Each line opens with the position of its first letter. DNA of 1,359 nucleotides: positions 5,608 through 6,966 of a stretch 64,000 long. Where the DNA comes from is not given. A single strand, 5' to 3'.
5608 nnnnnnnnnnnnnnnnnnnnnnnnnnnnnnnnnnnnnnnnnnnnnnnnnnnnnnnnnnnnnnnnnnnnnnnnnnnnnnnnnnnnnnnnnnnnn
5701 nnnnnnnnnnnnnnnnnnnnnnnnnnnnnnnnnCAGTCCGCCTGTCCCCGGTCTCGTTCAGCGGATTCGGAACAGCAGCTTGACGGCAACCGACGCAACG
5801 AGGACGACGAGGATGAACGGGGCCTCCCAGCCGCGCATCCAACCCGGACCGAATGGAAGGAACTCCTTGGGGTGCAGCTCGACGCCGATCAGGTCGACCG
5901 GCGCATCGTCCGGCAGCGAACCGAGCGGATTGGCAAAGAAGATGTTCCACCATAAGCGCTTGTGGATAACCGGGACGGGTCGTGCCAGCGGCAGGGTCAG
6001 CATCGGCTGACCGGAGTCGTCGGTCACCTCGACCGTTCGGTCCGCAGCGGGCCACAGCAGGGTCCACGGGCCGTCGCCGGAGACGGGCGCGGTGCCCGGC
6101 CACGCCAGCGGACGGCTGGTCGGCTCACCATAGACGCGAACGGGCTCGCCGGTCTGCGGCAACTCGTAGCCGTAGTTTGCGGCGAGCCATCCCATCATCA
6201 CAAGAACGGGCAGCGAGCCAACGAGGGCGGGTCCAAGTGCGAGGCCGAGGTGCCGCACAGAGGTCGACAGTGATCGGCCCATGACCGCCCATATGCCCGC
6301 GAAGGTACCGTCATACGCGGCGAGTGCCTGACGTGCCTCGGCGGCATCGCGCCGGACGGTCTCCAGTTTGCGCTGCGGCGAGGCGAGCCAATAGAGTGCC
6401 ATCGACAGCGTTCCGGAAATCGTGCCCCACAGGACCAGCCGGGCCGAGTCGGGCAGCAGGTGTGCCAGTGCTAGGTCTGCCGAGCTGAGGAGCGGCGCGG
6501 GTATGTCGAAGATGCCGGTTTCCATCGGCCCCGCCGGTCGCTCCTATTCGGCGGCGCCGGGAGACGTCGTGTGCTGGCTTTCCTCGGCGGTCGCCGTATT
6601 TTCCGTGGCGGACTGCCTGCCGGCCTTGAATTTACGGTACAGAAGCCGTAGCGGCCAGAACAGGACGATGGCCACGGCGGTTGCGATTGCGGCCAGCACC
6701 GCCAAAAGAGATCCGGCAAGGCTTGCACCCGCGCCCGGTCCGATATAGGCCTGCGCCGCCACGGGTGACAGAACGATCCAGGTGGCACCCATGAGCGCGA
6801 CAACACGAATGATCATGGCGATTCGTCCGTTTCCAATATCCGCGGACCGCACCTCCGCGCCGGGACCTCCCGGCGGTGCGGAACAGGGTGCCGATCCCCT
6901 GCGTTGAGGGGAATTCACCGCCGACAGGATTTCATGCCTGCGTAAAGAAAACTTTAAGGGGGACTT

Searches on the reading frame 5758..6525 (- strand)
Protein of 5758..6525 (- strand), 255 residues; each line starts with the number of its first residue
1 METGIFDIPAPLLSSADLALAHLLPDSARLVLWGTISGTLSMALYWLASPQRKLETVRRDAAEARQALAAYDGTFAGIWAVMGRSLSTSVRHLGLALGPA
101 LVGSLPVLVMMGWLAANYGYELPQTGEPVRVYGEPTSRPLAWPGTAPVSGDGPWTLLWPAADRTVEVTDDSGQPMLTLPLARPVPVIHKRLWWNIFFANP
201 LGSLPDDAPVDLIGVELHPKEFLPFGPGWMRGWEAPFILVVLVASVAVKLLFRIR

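Call 7: search_protein_families(library=pfam, proteins=[window:5758-6525:-], max_evalue=0.001)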
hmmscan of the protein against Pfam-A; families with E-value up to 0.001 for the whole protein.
window:5758-6525:- (255 aa): 0 families

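Call 31: find_related_loci(query=A2, collection=genome_contigs, flank=10000)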
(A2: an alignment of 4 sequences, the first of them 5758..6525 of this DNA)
Query A2 (255 aa) in genome_contigs; peptide patterns used: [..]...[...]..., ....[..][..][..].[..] (x = any residue, [..] = any of these).
115 stretches matched a pattern; 43 encode a relative of the query (tblastn E <= 1e-3); 43 distinct loci.
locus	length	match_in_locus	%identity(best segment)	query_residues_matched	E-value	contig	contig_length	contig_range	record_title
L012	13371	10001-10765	93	1-255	6e-144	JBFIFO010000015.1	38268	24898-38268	MAG: Alphaproteobacteria bacterium isolate Mix_sand11.2021.09.G.3 k141_2602271_length_38268_cov_17.8027, whole genome sh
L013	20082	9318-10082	71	1-255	2e-117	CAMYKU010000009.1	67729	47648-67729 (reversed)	MAG: uncultured Alphaproteobacteria bacterium isolate FCS_M_Alpha_35 genome assembly, contig: scaffold_241, whole genome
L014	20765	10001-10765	76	1-255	8e-115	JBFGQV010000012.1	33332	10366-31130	MAG: Alphaproteobacteria bacterium isolate Mix_sand04.2021.02.G.56 k141_2461759_length_33332_cov_11.6505, whole genome s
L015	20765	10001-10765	65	1-255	5e-99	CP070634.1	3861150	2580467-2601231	MAG: Rhodospirillales bacterium isolate bin96 chromosome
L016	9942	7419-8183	57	1-255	1e-95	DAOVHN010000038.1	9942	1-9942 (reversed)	MAG TPA_asm: Pseudomonadota bacterium isolate CSMAG_1342 CSMAG_1342_k141_5262683_length_9942_cov_12.2032, whole genome s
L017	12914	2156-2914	43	4-255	5e-68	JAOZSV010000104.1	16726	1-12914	MAG: Thiotrichaceae bacterium isolate GMC7.concoct.148 GMC7_1242_length_16726_cov_1211.785076, whole genome shotgun sequ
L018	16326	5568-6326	42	4-255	8e-67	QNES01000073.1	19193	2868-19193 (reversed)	MAG: Gammaproteobacteria bacterium isolate B20_G6 B20_Guay6_scaffold_01237, whole genome shotgun sequence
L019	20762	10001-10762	44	1-254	2e-62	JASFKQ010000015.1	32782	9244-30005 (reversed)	MAG: Lysobacterales bacterium isolate D0817M02metaG_Bin_286 D0817M02metaG_FD_scaffold_214_c1, whole genome shotgun seque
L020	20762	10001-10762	40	4-254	2e-59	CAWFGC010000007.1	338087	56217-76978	MAG: uncultured Gammaproteobacteria bacterium isolate MFD05684.bin.1.428 genome assembly, contig: contig_28962, whole ge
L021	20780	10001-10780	39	4-255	7e-58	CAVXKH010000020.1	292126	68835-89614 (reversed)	MAG: uncultured Gammaproteobacteria bacterium isolate MFD02979.bin.2.89 genome assembly, contig: contig_65294, whole gen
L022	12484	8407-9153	36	4-255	7e-57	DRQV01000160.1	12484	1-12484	MAG TPA_asm: Thioploca sp. isolate HyVt-590 HyVt-590_k145_387026, whole genome shotgun sequence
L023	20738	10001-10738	42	3-254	3e-56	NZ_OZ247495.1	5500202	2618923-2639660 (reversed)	MAG: Pelagibius sp. isolate f3932a26-9111-4292-82b1-e77643cc5a8c chromosome 1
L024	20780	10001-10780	39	1-255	1e-55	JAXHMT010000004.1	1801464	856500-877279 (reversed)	MAG: Halioglobus sp. isolate Salar_de_Ascotan_soil_MAG_ASO61 contig_2773_polypolish, whole genome shotgun sequence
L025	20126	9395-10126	42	1-255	9e-56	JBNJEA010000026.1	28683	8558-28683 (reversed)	MAG: Thermodesulfobacteriota bacterium isolate Y23_30dBSe4.bin.113 NODE_943_length_28683_cov_5.134936, whole genome shot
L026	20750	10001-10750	40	1-254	3e-55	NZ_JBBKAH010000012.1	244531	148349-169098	Pelagibius sp. 7325 Scaffold8_1, whole genome shotgun sequence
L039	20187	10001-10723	41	2-255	1e-46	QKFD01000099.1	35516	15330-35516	MAG: Chromatiales bacterium isolate SZUA-493 scaffold_2294, whole genome shotgun sequence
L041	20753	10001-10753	43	3-254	1e-45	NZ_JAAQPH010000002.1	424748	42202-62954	Pelagibius litoralis strain DSM 21314 Scaffold2_1, whole genome shotgun sequence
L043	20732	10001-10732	40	4-254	6e-45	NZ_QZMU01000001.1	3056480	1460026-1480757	Thiohalobacter thiocyanaticus strain Hrh1 Consensus0, whole genome shotgun sequence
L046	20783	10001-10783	37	4-255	2e-43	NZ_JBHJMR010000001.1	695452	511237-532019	Wenzhouxiangella sp. EGI_FJ10409 NODE_1_length_695452_cov_344.210086, whole genome shotgun sequence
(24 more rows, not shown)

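Call 34: find_homologous_proteins(query=window:5758-6525:-, max_evalue=0.001)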
Query window:5758-6525:- (255 aa): 81 proteins with E <= 0.001 among 5575 candidates.
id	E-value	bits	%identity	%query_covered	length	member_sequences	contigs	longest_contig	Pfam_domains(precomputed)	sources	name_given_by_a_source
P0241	1.4e-150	518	93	100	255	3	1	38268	-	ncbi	-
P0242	2.0e-129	449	76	100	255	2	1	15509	-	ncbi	-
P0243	2.6e-126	439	77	100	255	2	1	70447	-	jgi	jgi:hypothetical protein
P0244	1.3e-123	430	74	100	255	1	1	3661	-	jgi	jgi:hypothetical protein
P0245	2.9e-121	422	73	100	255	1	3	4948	-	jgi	jgi:hypothetical protein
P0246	5.0e-121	421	74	100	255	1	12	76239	-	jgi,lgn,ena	jgi:hypothetical protein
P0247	1.2e-119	417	73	100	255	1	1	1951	-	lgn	-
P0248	2.9e-119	416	71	100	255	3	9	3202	-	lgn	-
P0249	5.3e-119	415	73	100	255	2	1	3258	-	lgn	-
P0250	6.2e-119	414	73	100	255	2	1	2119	-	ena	-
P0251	7.1e-119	414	73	100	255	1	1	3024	-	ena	-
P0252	7.6e-117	408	73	100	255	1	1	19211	-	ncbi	-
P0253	2.0e-115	403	70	100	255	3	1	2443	-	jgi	-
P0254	2.4e-115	403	71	100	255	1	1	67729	-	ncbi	-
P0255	3.9e-114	399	70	100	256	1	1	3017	-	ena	-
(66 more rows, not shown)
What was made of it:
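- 5758..6525 (-): p255: 255-aa three-TM protein of an unannotated family. Inferred to be a transmembrane scaffold with a periplasmic beta domain carrying an invariant H-K-R-x-W-W-N motif. 81 clusters at 90% identity, all 'hypothetical' (call 34).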

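Call 43: predict_structure(alignment_id=A3)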
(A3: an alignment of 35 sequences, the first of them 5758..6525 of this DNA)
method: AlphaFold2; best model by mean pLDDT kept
length: 255 residues; sequences in the alignment: 35
mean_pLDDT: 88.2   pTM: 0.81
mean pLDDT of the five models: 88.2, 88.1, 87.7, 84.2, 83.0
residues with pLDDT >= 90: 125; 70-90: 115; 50-70: 15; < 50: 0
segments of 3 or more residues with pLDDT < 50: none
pLDDT, mean of each block of 10 residues (from residue 1): 81 94 96 98 94 89 89 86 89 91 95 92 91 78 59 75 85 87 89 81 87 92 91 96 97 89
secondary structure, 60 per line:
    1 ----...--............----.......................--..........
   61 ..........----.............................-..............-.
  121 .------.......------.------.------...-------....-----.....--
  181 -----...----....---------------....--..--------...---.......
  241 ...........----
elements in order: H10-21 H26-48 H51-70 H75-103 H105-118 E128-134 E155-157 E165-168 E174-178 E186-188 H193-196 E212-215 H234-251

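Call 47: fold_search(model_id=the predicted structure, library=pdb)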
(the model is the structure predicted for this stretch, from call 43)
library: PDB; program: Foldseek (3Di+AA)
matches with E <= 10: 344; with E <= 0.001: 0
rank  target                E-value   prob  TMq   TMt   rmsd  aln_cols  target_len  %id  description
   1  8zar_D                1.7e-01  0.15  0.19  0.14  23.2       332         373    9  EmrAB-TolC MFS-type tripartite multidrug efflux pump FA (released 2025-04-30)
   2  8zal_B                1.7e-01  0.14  0.19  0.15  25.4       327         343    9  EmrAB-TolC MFS-type tripartite multidrug efflux pump EA (released 2025-04-30)
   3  8zar_B                2.8e-01  0.14  0.20  0.15  25.5       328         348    9  EmrAB-TolC MFS-type tripartite multidrug efflux pump FA (released 2025-04-30)
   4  8zal_A                2.8e-01  0.09  0.16  0.13  24.1       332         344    9  EmrAB-TolC MFS-type tripartite multidrug efflux pump EA (released 2025-04-30)
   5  6iok_I                4.0e-01  0.10  0.17  0.14  19.1       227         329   10  Cryo-EM structure of multidrug efflux pump MexAB-OprM (0 degree state) (released 2019-04-03)
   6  6iol_L                4.5e-01  0.10  0.17  0.14  18.9       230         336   10  Cryo-EM structure of multidrug efflux pump MexAB-OprM (60 degree state) (released 2019-04-03)
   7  4k7k_A                5.0e-01  0.12  0.14  0.11  12.3       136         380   18  Crystal structures of CusC review conformational changes accompanying folding and transmembrane channel formation (released 2013-10-16)
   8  6iok_J                5.0e-01  0.08  0.16  0.13  19.4       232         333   11  Cryo-EM structure of multidrug efflux pump MexAB-OprM (0 degree state) (released 2019-04-03)
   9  6yxy_EP               5.3e-01  0.09  0.11  0.11  16.9       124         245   12  State B of the Trypanosoma brucei mitoribosomal large subunit assembly intermediate (released 2020-10-14)
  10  8zar_C                5.3e-01  0.08  0.18  0.13  23.9       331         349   10  EmrAB-TolC MFS-type tripartite multidrug efflux pump FA (released 2025-04-30)
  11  1vf7_C                5.7e-01  0.08  0.17  0.17  18.3       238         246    9  Crystal structure of the membrane fusion protein, MexA of the multidrug transporter (released 2004-05-25)
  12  6uuj_K                6.4e-01  0.20  0.15  0.22   8.9       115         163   16  Structure of PE5-PPE4-EspG3 complex from the type VII (ESX-3) secretion system, space group P212121 (released 2020-01-29)
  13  7wrg_A                6.7e-01  0.08  0.17  0.07  21.0       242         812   10  Crystal structure of full-length kinesin-3 KLP-6 (released 2022-08-10)
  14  4k34_A                7.1e-01  0.12  0.15  0.11  11.9       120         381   17  Crystal structures of CusC review conformational changes accompanying folding and transmembrane channel formation (released 2013-10-16)
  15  1vf7_B                8.0e-01  0.08  0.17  0.18  16.5       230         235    9  Crystal structure of the membrane fusion protein, MexA of the multidrug transporter (released 2004-05-25)
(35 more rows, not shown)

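Call 56: search_protein_families(library=pfam, proteins=[L041:5866-7131:+, L041:7252-7764:+, L041:4393-5631:-, L041:12071-14530:+, L041:11903-13765:-, L043:3852-6131:+, L043:5951-6868:+, L043:6972-7679:+, L043:12857-14515:+, L043:14439-16781:-], max_evalue=0.001)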
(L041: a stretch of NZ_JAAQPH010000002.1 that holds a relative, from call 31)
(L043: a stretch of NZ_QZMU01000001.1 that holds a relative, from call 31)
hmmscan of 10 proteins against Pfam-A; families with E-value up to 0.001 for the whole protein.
L041:5866-7131:+ (421 aa): 2 families
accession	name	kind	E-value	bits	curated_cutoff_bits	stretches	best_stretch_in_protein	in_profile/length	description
PF07005.16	SBD_N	-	1.1e-75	254.8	25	1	3-228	1-229/230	Sugar-binding N-terminal domain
PF17042.10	NBD_C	-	1.3e-40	140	28.3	1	256-413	1-168/168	Nucleotide-binding C-terminal domain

L041:7252-7764:+ (170 aa): 1 family
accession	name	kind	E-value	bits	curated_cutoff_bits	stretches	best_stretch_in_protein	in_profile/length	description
PF00596.27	Aldolase_II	-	1.6e-39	136.1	22.2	1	1-146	34-182/183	Class II Aldolase and Adducin N-terminal domain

L041:4393-5631:- (412 aa): 1 family
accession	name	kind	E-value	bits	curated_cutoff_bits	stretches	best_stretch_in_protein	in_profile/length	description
PF00180.25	Iso_dh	-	3.7e-83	280.1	27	1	48-397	2-348/348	Isocitrate/isopropylmalate dehydrogenase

L041:12071-14530:+ (819 aa): 6 families
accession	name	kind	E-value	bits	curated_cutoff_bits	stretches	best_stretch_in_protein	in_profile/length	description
PF01266.30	DAO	-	1.7e-71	242.1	27.9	1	19-376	2-353/353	FAD dependent oxidoreductase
PF01571.26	GCV_T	-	6.6e-65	219.3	25.6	1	435-704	1-254/255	Aminomethyltransferase folate-binding domain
PF08669.17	GCV_T_C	-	4.2e-18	65.5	25.9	1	730-811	2-80/80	Glycine cleavage T-protein C-terminal barrel domain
PF16350.10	FAO_M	-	2e-15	57.2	27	1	379-432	1-55/56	FAD dependent oxidoreductase central domain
PF13738.12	Pyr_redox_3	-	1.4e-05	25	30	0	177-218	95-135/305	Pyridine nucleotide-disulphide oxidoreductase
PF00890.30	FAD_binding_2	-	0.00072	19.3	20.4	0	19-71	2-53/414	FAD binding domain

L041:11903-13765:- (620 aa): 0 families

L043:3852-6131:+ (759 aa): 0 families

L043:5951-6868:+ (305 aa): 2 families
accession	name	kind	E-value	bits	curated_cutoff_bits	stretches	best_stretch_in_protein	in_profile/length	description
PF03473.23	MOSC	-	3.1e-35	121.2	22.7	1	121-238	2-120/120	MOSC domain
PF03475.19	YiiM_3-alpha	-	3.8e-07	30.3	22.7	1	247-288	1-43/44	YiiM-like, 3-alpha helix domain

L043:6972-7679:+ (235 aa): 1 family
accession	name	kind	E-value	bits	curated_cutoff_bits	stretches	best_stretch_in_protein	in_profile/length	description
PF00117.34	GATase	-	8.8e-16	58.6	22.8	1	44-181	42-176/190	Glutamine amidotransferase class-I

L043:12857-14515:+ (552 aa): 0 families

L043:14439-16781:- (780 aa): 1 family
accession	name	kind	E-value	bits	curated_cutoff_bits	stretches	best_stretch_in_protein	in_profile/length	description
PF00873.25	ACR_tran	-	2.4e-170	569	28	1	5-759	1-751/1021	AcrB/AcrD/AcrF family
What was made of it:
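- The flanks in those two genomes are unrelated housekeeping genes (call 56).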

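Call 60: search_protein_families(library=pfam, proteins=[L014:2058-4013:+, L014:4120-5187:+, L014:11556-13346:+, L014:13343-14239:+, L014:14264-14905:+, L019:4894-6405:+, L013:2173-4296:+], max_evalue=0.01)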
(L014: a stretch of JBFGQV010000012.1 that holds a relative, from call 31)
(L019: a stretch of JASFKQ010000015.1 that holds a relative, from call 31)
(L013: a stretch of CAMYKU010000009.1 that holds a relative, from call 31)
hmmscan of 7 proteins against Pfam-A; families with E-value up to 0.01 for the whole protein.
L014:2058-4013:+ (651 aa): 1 family
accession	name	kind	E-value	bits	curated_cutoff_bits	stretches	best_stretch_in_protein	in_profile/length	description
PF09534.15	Trp_oprn_chp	-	0.0014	18.9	29.6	1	494-557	48-110/180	Tryptophan-associated transmembrane protein (Trp_oprn_chp)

L014:4120-5187:+ (355 aa): 1 family
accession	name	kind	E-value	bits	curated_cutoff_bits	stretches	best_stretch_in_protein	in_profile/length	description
PF00535.33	Glycos_transf_2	-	3e-23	83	23.3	1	6-165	3-164/168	Glycosyl transferase family 2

L014:11556-13346:+ (596 aa): 2 families
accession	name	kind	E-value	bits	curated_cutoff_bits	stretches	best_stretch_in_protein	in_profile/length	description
PF01943.22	Polysacc_synt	-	2.9e-19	70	28.2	1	154-423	13-273/274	Polysaccharide biosynthesis protein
PF13440.11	Polysacc_synt_3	-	1.3e-13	51.3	23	1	168-466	3-285/293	Polysaccharide biosynthesis protein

L014:13343-14239:+ (298 aa): 2 families
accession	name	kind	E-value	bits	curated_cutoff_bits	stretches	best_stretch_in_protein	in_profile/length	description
PF13469.12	Sulfotransfer_3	-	5.5e-21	76.3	27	2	80-210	116-214/216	Sulfotransferase family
PF00685.33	Sulfotransfer_1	-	1.1e-16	61.4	22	1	5-212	3-187/255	Sulfotransferase domain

L014:14264-14905:+ (213 aa): 7 families
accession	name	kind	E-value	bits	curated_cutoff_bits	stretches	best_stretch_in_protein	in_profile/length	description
PF13489.12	Methyltransf_23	-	5.4e-24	85.2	27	1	12-175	8-162/164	Methyltransferase domain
PF08241.18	Methyltransf_11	-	1.8e-17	64.2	21.2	1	29-121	1-94/95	Methyltransferase domain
PF08242.18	Methyltransf_12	-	2.9e-15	57.2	30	1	29-120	1-98/98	Methyltransferase domain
PF13649.12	Methyltransf_25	-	5.7e-13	49.8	27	1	29-118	2-97/97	Methyltransferase domain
PF13847.12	Methyltransf_31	-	3.8e-09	36.8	27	1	25-126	4-113/145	Methyltransferase domain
PF07021.18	MetW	-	0.0035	17.5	21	1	24-132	13-117/193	Methionine biosynthesis protein MetW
PF05401.17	NodS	-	0.0053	17.1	24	1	25-122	44-144/201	Nodulation protein S (NodS)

L019:4894-6405:+ (503 aa): 3 families
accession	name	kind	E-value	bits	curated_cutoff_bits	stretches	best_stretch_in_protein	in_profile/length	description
PF00884.28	Sulfatase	-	9.4e-34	117.5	25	1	49-357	2-301/301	Sulfatase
PF01663.27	Phosphodiest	-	9e-08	32.5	23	0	50-109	1-61/342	Type I phosphodiesterase / nucleotide pyrophosphatase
PF16347.10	SGSH_C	-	0.0013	19.4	29.3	1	311-433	5-135/154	N-sulphoglucosamine sulphohydrolase, C-terminal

L013:2173-4296:+ (707 aa): 0 families

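Call 62: search_protein_families(library=pfam, proteins=[L019:6402-8300:+, L046:8067-9992:+, L039:8002-10002:+, L019:2610-4724:+, L046:11404-13677:+, L039:10755-11402:+, L024:10811-11758:+, L046:6483-7715:+], max_evalue=0.01)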
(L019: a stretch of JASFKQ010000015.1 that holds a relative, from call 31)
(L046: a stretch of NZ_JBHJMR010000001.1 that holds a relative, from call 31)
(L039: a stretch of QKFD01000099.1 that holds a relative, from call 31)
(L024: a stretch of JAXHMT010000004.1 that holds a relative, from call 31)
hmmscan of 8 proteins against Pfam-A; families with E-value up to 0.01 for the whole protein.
L019:6402-8300:+ (632 aa): 1 family
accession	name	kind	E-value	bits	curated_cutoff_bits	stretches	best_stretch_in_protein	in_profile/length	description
PF01663.27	Phosphodiest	-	1.5e-32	114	23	2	29-161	1-112/342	Type I phosphodiesterase / nucleotide pyrophosphatase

L046:8067-9992:+ (641 aa): 1 family
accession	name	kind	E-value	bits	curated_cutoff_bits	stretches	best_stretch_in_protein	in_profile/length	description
PF01663.27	Phosphodiest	-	5.6e-34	118.7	23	2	37-176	1-118/342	Type I phosphodiesterase / nucleotide pyrophosphatase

L039:8002-10002:+ (666 aa): 1 family
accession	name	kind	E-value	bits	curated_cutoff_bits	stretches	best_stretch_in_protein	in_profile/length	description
PF01663.27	Phosphodiest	-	2.2e-33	116.7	23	2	373-588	145-316/342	Type I phosphodiesterase / nucleotide pyrophosphatase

L019:2610-4724:+ (704 aa): 3 families
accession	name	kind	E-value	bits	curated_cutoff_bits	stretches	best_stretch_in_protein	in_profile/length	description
PF00593.30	TonB_dep_Rec_b-barrel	-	3.1e-43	149.7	27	1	287-677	52-436/436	TonB dependent receptor-like, beta-barrel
PF07715.20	Plug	-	1.1e-22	80.9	23.9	1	60-167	2-107/107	TonB-dependent Receptor Plug Domain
PF14905.12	OMP_b-brl_3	-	1.6e-07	31.2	27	1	405-586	112-293/408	Outer membrane protein beta-barrel family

L046:11404-13677:+ (757 aa): 1 family
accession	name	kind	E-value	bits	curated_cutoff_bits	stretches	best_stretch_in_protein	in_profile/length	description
PF01432.26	Peptidase_M3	-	5.9e-114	382.4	27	1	302-750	4-456/457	Peptidase family M3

L039:10755-11402:+ (215 aa): 7 families
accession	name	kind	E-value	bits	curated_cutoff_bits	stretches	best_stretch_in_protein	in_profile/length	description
PF13649.12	Methyltransf_25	-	6.2e-10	40.1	27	1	46-141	2-97/97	Methyltransferase domain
PF08241.18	Methyltransf_11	-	1.3e-09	39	21.2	1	47-145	2-95/95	Methyltransferase domain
PF08242.18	Methyltransf_12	-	2.4e-08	35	30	1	46-143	1-98/98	Methyltransferase domain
PF13847.12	Methyltransf_31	-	7.3e-07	29.4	27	1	42-149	4-113/145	Methyltransferase domain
PF00891.24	Methyltransf_2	-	6.7e-06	26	22.3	1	41-145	62-164/210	O-methyltransferase domain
PF01209.24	Ubie_methyltran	-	0.00048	20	20.1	1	23-148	29-154/233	ubiE/COQ5 methyltransferase family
PF13489.12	Methyltransf_23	-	0.0023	18.1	27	1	34-160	13-124/164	Methyltransferase domain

L024:10811-11758:+ (315 aa): 1 family
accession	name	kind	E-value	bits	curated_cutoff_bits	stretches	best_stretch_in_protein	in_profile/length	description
PF01497.23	Peripla_BP_2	-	6.1e-24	85.2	27.5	1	3-262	1-232/235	Periplasmic binding protein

L046:6483-7715:+ (410 aa): 5 families
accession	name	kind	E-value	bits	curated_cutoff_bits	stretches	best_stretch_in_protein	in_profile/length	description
PF00884.28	Sulfatase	-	1.6e-20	74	25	1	90-252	165-301/301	Sulfatase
PF02995.22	DUF229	-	0.00014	21.1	25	1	156-195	315-354/496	Protein of unknown function (DUF229)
PF16347.10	SGSH_C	-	0.003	18.2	29.3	1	206-332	5-124/154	N-sulphoglucosamine sulphohydrolase, C-terminal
PF07394.17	DUF1501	-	0.0044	16.7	27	1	156-190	273-307/390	Protein of unknown function (DUF1501)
PF01663.27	Phosphodiest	-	0.0049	17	23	1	146-184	183-221/342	Type I phosphodiesterase / nucleotide pyrophosphatase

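Call 72: search_protein_families(library=pfam, proteins=[window:5758-6525:-], max_evalue=10)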
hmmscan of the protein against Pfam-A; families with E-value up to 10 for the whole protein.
window:5758-6525:- (255 aa): 1 family
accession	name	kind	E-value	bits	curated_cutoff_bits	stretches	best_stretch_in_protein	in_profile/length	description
PF21834.1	DUF6894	-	0.074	13.6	24.1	1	161-181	49-69/69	Domain of unknown function (DUF6894)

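Call 73: search_protein_families(library=ncbifam, proteins=[window:5758-6525:-], max_evalue=10)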
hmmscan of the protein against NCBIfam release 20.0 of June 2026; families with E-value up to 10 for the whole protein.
window:5758-6525:- (255 aa): 1 family
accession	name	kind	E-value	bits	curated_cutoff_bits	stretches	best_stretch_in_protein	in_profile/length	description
TIGR00728.1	OPT_sfam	superfamily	0.057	12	128.35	1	15-113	478-576/659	OPT family oligopeptide transporter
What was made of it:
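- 5758..6525 (-): No Pfam or NCBIfam family (calls 7, 72, 73).
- Tried and rejected: Pfam and NCBIfam at E<=10 gave nothing meaningful for the small protein, p255 or p470 (calls 72, 73).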

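Call 80: search_protein_representatives(alignment_id=A3)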
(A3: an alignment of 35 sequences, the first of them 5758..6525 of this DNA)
Query: 35 sequences, 253 profile positions. Proteins with E-value up to 0.001 (for the whole library): 1603; up to 1e-10: 677; up to 1e-30: 362. The best 150 are listed.
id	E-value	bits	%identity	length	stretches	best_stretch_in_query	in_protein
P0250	7.0e-103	359.6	-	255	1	1-253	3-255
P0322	5.8e-95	333.7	-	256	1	1-253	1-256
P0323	2.1e-91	322.1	-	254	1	1-253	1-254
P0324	1.9e-89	315.6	-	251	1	1-253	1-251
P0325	3.2e-89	314.9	-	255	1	1-253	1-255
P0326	4.5e-87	307.8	-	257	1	1-253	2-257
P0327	8.1e-87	307.0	-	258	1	1-253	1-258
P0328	5.3e-86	304.3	-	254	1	1-253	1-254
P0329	9.9e-86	303.4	-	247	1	1-252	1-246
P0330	9.7e-85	300.2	-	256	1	1-253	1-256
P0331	1.3e-84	299.8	-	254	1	1-253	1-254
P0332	2.1e-84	299.1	-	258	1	1-253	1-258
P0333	3.1e-84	298.5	-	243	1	1-253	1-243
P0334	3.1e-84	298.5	-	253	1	1-253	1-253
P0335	6.4e-84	297.5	-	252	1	1-253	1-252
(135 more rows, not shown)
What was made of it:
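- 5758..6525 (-): 362 representatives at E<=1e-30 (call 80).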

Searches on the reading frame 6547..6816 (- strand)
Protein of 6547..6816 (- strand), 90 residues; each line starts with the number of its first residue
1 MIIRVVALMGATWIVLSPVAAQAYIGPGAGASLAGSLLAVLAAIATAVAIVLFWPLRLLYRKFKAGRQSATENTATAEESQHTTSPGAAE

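Call 72: search_protein_families(library=pfam, proteins=[window:6547-6816:-], max_evalue=10)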
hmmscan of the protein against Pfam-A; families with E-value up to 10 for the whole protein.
seq(90 aa): 0 families

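Call 73: search_protein_families(library=ncbifam, proteins=[window:6547-6816:-], max_evalue=10)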
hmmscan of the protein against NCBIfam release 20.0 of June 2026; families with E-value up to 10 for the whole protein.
seq(90 aa): 3 families
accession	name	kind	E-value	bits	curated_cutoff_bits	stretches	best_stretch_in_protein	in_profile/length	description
NF046005.2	near_gluc_PtsG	equivalog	0.00057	20.1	45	1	37-82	6-50/85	MPN207a family PTS transporter accessory protein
NF045801.1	efflux_ABUW_0982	equivalog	0.025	13.5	675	1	13-72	302-359/392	chloramphenicol efflux transporter CxpE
NF049859.1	SA1002_fam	equivalog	0.092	12.6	65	1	8-68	38-97/167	SA1002 family membrane protein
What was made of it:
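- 6544..6816 (-): Small ~90-aa protein: signal peptide ending A-x-A, then invariant Y-[IV]-G-P-G-[AS]-G, one TM segment, a basic cluster and a polar tail. No family match (calls 72, 73).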
